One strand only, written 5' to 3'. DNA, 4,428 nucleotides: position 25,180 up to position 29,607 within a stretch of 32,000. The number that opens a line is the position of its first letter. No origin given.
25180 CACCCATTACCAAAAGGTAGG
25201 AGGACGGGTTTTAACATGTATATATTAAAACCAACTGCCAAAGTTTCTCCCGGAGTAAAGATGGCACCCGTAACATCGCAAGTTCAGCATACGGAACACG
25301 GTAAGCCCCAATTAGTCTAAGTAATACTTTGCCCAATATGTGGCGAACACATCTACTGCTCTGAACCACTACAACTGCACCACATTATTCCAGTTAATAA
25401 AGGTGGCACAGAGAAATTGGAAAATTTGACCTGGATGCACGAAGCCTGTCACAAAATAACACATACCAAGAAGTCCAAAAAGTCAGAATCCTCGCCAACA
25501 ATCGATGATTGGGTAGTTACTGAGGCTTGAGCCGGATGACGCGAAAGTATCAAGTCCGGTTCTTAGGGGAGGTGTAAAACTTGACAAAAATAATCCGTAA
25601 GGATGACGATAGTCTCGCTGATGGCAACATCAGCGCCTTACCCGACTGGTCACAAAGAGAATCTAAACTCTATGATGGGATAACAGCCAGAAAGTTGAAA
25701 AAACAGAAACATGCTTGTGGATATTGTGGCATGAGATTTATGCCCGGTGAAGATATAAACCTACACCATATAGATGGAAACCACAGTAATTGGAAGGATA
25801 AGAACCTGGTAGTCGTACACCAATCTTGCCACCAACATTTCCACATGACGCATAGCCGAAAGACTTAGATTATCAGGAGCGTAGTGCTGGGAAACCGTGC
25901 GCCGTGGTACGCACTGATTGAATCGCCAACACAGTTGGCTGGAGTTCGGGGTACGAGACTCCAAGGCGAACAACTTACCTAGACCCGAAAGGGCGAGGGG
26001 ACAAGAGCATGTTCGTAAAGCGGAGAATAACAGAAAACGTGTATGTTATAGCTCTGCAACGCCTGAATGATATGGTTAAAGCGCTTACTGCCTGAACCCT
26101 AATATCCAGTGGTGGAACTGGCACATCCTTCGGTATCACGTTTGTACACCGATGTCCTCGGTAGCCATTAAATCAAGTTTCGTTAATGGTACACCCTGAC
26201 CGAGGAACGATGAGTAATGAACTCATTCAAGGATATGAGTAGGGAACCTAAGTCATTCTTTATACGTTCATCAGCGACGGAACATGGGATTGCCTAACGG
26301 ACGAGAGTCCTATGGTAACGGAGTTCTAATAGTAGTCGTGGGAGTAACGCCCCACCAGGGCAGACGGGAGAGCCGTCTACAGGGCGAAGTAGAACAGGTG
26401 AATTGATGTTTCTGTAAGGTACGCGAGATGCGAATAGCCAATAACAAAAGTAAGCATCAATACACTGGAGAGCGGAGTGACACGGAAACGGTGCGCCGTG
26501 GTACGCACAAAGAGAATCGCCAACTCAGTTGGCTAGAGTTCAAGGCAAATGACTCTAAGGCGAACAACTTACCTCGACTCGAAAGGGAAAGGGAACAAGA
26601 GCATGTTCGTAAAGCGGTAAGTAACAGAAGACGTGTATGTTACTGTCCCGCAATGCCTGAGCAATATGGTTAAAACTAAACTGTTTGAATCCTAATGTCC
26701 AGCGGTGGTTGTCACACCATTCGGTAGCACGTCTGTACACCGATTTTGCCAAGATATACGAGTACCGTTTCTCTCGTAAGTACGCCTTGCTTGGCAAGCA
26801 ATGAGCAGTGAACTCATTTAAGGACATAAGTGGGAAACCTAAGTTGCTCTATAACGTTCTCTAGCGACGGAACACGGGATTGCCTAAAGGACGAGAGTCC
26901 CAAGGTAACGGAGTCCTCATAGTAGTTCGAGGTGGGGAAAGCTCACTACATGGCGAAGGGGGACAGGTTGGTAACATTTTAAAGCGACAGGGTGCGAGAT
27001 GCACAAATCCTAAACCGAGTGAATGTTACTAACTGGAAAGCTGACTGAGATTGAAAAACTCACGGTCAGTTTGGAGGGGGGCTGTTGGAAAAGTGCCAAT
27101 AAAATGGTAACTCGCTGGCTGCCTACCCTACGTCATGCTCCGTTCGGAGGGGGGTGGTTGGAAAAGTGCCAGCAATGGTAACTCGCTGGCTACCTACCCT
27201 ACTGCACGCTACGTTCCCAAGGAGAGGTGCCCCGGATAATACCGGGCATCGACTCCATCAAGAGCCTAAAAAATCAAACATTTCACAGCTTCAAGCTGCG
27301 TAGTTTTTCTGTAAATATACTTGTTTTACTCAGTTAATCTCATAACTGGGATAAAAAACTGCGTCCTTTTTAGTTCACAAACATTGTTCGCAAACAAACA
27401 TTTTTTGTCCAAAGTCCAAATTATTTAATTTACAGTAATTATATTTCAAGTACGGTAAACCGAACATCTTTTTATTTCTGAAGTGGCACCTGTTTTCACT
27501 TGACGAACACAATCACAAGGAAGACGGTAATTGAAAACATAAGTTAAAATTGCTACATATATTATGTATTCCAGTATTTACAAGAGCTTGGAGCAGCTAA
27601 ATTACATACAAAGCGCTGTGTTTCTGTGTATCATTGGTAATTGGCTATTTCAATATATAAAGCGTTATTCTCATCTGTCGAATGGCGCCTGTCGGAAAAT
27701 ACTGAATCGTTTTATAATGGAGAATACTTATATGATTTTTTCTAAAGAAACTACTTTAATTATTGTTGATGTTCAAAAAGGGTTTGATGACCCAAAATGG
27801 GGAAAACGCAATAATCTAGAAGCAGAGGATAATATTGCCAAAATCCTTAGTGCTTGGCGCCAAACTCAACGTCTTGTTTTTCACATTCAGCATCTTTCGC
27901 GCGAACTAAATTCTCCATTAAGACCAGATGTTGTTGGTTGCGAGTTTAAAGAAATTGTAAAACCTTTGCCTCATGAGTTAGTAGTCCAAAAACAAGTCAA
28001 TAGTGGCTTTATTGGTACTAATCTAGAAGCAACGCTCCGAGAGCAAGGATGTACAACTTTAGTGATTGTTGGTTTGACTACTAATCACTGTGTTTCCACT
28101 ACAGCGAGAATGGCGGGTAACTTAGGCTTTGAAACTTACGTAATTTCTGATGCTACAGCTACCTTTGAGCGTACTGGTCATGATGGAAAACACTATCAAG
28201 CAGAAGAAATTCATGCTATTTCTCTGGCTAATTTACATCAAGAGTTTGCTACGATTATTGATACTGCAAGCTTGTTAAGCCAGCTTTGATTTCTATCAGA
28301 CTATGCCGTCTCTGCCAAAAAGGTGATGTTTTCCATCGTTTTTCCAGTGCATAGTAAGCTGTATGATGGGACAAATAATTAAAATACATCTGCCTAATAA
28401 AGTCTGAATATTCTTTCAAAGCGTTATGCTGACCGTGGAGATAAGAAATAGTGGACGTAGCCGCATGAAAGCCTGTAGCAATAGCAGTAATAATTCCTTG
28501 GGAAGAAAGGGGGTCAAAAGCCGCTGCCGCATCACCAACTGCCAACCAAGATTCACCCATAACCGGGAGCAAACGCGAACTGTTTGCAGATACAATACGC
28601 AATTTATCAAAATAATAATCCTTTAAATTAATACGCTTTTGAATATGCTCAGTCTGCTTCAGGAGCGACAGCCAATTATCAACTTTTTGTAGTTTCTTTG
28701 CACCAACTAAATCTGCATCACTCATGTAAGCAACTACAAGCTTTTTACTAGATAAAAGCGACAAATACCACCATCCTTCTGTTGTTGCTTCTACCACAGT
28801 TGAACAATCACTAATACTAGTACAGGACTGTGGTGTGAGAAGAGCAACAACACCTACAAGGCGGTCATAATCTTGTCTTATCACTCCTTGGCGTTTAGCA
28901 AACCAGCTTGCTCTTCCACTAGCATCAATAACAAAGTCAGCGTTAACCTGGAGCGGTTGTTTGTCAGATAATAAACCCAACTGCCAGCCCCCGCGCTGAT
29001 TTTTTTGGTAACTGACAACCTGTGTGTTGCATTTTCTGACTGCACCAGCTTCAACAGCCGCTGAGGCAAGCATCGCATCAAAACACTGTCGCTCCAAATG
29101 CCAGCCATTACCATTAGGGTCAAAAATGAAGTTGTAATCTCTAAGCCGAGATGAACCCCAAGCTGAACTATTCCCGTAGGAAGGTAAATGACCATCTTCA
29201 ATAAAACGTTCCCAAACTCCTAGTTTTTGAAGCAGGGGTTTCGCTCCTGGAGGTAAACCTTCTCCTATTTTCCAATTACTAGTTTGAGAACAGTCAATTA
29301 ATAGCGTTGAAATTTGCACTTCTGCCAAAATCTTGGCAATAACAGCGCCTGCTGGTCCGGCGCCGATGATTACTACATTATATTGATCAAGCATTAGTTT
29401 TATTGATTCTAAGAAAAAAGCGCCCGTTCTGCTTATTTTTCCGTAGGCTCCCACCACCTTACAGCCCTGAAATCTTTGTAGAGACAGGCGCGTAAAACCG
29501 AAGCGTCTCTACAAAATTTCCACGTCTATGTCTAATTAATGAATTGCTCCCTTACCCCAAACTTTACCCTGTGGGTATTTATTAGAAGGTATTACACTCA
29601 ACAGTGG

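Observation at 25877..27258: Three-deep group II intron nest: each intron sits at the same position inside domain V of the next one out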

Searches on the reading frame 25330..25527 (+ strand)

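Call 45: search_protein_families(library=pfam, proteins=[window:25330-25527:+], max_evalue=0.01)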
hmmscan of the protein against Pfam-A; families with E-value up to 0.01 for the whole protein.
seq(66 aa): 3 families
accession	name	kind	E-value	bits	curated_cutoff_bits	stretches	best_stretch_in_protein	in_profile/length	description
PF01844.29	HNH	-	3e-11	43.7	21.4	1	1-46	1-46/47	HNH endonuclease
PF14279.12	HNH_5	-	1.2e-05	25.6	27.5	1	1-46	1-45/56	HNH endonuclease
PF14411.12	LHH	-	0.0069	17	23.3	1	12-52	18-56/76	A nuclease of the HNH/ENDO VII superfamily with conserved LHH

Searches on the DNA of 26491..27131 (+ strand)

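Call 8: search_dna_similar(query=window:26491-27131:+, collection=plasmids, mode=distant, max_rows=40)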
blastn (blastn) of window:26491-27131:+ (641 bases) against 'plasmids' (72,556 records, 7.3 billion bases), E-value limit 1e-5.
Records with a match: 155; places in all: 172; records where one place covers at least 80% of the query: 0.
Best place of each record, by identity: 90-95% 1; 80-90% 122; 60-80% 32.
By first word of the organism name: Bacillus 102; Priestia 11; Klebsiella 7; Shinella 7; Serratia 3; Nostoc 3; Vibrio 3; Microvirga 2; Streptomyces 2; Salmonella 2; and 11 more.
By predicted mobility (MOB-suite, as given by PLSDB): non-mobilizable 88; conjugative 37; mobilizable 30.
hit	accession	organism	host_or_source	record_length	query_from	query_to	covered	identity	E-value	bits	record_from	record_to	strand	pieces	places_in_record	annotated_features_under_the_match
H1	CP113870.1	Candidatus Megaera polyxenophila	Euplotes woodruffi,mixed host and ...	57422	48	436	61%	69.8%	2e-32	148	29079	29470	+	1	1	none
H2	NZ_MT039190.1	Serratia proteamaculans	-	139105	341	512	27%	73.6%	3e-18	100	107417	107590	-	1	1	reverse transcriptase/maturase family protein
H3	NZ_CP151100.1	Nostoc sp. UHCC 0302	isolated culture,lake sediment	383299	328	478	24%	71.1%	5e-8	66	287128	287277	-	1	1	none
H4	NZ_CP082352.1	Providencia rettgeri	soil suspension,soil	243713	330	475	23%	73.3%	2e-14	89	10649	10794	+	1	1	none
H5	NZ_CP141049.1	Microvirga lotononidis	-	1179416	342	469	20%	75.2%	8e-12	79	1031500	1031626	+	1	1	none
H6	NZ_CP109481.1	Streptomyces sp. NBC_01450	-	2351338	307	436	20%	73.8%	8e-12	79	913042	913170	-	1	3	none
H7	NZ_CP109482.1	Streptomyces sp. NBC_01450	-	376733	307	436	20%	73.8%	8e-12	79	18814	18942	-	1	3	none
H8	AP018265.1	Scytonema sp. NIES-4073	-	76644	107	218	17%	82.1%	4e-22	113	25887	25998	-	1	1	none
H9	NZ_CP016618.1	Microvirga ossetica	Vicia alpestris,cell culture,nodules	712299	347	469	19%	74.2%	4e-9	70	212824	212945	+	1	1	none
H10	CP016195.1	Bacillus thuringiensis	organism,soil sample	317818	78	199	19%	72.6%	2e-7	64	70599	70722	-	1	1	none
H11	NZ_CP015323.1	Priestia filamentosa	plant,Cell culture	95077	319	434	18%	76.1%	1e-10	75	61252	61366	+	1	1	none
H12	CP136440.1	Priestia filamentosa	Leaves of Cigar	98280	319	434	18%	76.1%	1e-10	75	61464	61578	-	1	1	none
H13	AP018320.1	Nostoc sp. HK-01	-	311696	542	641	16%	79.0%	7e-13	83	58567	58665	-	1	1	none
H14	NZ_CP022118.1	Salmonella enterica subsp. enterica serovar Macclesfield ...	-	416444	380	478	15%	76.8%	1e-10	76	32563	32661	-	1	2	none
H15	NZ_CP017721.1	Salmonella enterica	food,mango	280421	542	641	16%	75.2%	5e-8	67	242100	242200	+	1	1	none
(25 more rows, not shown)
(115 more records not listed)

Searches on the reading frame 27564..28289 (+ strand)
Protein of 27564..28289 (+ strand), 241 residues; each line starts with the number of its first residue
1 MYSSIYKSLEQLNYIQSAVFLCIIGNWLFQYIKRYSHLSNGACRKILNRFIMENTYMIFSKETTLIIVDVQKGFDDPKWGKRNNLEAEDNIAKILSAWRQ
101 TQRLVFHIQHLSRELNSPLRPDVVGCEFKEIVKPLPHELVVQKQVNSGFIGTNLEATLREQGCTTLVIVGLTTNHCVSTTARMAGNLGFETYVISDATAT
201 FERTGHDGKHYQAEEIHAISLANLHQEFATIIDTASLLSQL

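Call 45: search_protein_families(library=pfam, proteins=[window:27564-28289:+], max_evalue=0.01)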
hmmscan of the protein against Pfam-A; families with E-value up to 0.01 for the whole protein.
window:27564-28289:+ (241 aa): 1 family
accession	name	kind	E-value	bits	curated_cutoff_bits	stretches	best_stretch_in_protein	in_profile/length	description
PF00857.26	Isochorismatase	-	3.9e-33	115.4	27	1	63-235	1-174/175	Isochorismatase domain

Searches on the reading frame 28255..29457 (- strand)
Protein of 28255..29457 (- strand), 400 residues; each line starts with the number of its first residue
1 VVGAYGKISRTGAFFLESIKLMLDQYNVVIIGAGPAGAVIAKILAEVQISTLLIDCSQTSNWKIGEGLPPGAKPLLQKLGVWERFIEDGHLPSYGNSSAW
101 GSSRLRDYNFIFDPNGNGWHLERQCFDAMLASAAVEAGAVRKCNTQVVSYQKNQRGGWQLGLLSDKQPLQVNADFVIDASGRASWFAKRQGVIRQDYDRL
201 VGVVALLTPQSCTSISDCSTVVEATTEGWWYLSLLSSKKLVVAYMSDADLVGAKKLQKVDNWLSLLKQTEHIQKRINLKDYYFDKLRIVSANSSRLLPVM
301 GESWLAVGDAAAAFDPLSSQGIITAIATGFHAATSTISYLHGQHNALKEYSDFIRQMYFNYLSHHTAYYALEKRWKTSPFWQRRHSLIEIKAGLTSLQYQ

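Call 71: search_protein_families(library=pfam, proteins=[window:28255-29457:-], max_evalue=0.001)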
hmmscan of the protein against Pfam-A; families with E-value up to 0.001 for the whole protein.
window:28255-29457:- (400 aa): 5 families
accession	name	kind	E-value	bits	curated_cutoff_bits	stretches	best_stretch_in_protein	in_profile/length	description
PF04820.20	Trp_halogenase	-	6.7e-20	71.8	21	2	118-385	152-401/458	Tryptophan halogenase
PF01494.25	FAD_binding_3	-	1.1e-16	61.4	22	1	26-350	2-334/349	FAD binding domain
PF05834.18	Lycopene_cycl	-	5.5e-05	22.9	23.4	0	28-185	2-144/380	Lycopene cyclase protein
PF07992.20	Pyr_redox_2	-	5.8e-05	23.1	26.1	0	26-65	1-31/291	Pyridine nucleotide-disulphide oxidoreductase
PF01266.30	DAO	-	0.00021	21.4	27.9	0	118-183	143-205/353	FAD dependent oxidoreductase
